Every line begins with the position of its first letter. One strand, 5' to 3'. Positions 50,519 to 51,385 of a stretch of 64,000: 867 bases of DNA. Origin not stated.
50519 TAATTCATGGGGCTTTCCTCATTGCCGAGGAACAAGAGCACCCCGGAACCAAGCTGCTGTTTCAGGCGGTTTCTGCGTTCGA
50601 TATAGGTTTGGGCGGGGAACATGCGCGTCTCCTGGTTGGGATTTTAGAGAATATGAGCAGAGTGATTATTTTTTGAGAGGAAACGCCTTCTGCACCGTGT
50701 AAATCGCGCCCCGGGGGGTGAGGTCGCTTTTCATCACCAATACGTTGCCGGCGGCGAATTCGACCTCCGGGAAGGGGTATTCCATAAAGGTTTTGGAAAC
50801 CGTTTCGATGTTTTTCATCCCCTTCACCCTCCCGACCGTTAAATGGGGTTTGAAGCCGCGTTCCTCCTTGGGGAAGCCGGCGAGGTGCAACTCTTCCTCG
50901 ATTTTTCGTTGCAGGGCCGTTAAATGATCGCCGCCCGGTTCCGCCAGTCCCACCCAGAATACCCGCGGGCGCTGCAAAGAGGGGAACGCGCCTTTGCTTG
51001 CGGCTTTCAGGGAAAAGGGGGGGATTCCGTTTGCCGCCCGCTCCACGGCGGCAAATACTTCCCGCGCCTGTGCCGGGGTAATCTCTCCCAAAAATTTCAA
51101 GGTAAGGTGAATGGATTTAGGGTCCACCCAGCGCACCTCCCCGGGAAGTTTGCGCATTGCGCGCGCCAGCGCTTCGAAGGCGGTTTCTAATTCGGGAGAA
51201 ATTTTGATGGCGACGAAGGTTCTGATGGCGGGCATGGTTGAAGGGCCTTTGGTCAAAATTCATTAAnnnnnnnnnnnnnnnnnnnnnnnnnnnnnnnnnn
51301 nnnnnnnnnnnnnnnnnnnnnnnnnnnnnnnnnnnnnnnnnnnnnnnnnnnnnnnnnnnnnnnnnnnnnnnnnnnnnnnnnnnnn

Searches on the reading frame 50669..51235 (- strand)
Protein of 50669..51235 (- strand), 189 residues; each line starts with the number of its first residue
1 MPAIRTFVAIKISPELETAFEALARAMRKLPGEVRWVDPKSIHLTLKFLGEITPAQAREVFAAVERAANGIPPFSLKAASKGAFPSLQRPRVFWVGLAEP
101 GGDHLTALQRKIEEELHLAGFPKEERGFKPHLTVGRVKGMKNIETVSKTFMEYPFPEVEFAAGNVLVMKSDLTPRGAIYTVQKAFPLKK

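Call 53: find_homologous_proteins(query=window:50669-51235:-, max_evalue=1e-30)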
Query seq(189 aa) (189 aa): 819 proteins with E <= 1e-30 among 2014 candidates; the best 120 are listed.
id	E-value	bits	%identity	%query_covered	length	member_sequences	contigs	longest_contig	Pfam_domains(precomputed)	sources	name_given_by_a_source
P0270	1.7e-109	381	91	100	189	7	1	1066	PF02834.23,PF13563.13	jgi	-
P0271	2.2e-109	381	92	100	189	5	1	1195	PF02834.23,PF13563.13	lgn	-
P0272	8.7e-101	353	84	100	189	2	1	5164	PF02834.23,PF13563.13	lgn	-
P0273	4.7e-82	292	72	100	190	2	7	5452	PF02834.23,PF13563.13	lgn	-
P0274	2.4e-79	283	70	100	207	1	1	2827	PF02834.23,PF13563.13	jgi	jgi:2'-5' RNA ligase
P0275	1.1e-78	281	69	100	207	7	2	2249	PF02834.23,PF13563.13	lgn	-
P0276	1.3e-78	281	69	99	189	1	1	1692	PF02834.23,PF13563.13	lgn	-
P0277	7.4e-78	278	68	100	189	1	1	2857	PF02834.23,PF13563.13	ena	-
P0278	1.7e-76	274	67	100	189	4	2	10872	PF02834.23,PF13563.13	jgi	jgi:2'-5' RNA ligase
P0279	5.8e-74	265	67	100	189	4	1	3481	PF02834.23,PF13563.13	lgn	-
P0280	2.7e-73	263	67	97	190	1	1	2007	PF10469.16,PF02834.23,PF13563.13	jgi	jgi:2'-5' RNA ligase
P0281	9.4e-72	258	63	99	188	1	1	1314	PF02834.23,PF13563.13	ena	-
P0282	1.1e-71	258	62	99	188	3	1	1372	PF02834.23,PF13563.13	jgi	-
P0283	8.8e-69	249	62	99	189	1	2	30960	PF10469.16,PF02834.23,PF13563.13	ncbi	-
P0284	3.8e-64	233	58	100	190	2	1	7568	PF10469.16,PF02834.23,PF13563.13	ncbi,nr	ncbi:MAG: RNA 2',3'-cyclic phosphodiesterase [Calditrichaeota bacterium]|nr:MAG: RNA 2',3'-cyclic ph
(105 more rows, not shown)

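Call 54: find_encoding_contigs(protein=P0272, flank=5000, max_places=3)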
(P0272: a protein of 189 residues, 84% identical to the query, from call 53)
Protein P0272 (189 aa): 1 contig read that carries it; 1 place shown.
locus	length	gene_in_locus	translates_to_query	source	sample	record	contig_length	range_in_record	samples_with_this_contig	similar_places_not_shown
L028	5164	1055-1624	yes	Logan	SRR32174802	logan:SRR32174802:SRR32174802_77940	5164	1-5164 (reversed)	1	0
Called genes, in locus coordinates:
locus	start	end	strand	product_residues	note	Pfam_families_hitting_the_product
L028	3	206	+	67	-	?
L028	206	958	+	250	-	PF14511:RE_EcoO109I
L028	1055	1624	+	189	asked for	PF02834:LigT_PEase, PF13563:2_5_RNA_ligase2, PF02834:LigT_PEase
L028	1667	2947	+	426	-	PF07690:MFS_1, PF00854:PTR2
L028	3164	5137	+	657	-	PF00330:Aconitase, PF00694:Aconitase_C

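Call 55: find_encoding_contigs(protein=P0273, flank=5000, max_places=3)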
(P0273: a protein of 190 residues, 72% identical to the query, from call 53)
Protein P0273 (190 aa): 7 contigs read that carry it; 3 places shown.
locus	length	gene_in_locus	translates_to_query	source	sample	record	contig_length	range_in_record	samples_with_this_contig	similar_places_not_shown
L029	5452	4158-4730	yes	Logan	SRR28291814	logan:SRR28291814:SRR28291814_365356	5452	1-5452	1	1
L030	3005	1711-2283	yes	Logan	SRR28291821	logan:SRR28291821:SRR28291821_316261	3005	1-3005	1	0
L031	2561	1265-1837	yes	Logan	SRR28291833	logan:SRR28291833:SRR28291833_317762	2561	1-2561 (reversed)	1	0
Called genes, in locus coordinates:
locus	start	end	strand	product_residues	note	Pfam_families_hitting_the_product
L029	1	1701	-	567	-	?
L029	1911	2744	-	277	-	-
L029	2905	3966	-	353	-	-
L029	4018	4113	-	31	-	-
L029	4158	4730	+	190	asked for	PF02834:LigT_PEase, PF13563:2_5_RNA_ligase2, PF02834:LigT_PEase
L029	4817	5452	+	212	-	?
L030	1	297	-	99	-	?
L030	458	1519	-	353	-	-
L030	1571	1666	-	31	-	-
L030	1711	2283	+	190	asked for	PF02834:LigT_PEase, PF13563:2_5_RNA_ligase2, PF02834:LigT_PEase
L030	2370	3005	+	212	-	?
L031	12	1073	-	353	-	-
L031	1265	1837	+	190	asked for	PF02834:LigT_PEase, PF13563:2_5_RNA_ligase2, PF02834:LigT_PEase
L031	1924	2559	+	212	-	?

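Call 56: find_encoding_contigs(protein=P0278, flank=6000, max_places=2)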
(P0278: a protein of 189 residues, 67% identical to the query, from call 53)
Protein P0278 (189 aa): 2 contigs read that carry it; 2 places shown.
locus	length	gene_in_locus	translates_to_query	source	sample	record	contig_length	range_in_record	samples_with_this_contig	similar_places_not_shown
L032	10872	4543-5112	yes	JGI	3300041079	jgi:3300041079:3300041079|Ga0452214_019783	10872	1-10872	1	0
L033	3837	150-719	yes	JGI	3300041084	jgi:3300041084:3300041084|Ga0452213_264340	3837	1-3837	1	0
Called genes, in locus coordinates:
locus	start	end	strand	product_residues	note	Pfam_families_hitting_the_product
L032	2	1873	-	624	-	?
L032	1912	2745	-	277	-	-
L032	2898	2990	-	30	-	-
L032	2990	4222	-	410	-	-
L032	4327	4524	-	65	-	-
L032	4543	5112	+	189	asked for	PF02834:LigT_PEase, PF13563:2_5_RNA_ligase2, PF02834:LigT_PEase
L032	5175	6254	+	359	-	PF00154:RecA_N, PF08423:Rad51, PF06745:ATPase (faint), PF27531:MT3502_N (weak), PF21096:RecA_C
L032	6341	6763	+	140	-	-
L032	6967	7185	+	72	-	-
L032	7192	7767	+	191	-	PF14117:DUF4287, PF18899:DUF5655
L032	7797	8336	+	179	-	PF12867:DinB_2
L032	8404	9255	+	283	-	PF21982:RecX_HTH1, PF02631:RecX_HTH2 (faint), PF21981:RecX_HTH3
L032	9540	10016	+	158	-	PF00089:Trypsin, PF13365:Trypsin_2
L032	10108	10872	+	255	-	?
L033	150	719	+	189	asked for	PF02834:LigT_PEase, PF13563:2_5_RNA_ligase2, PF02834:LigT_PEase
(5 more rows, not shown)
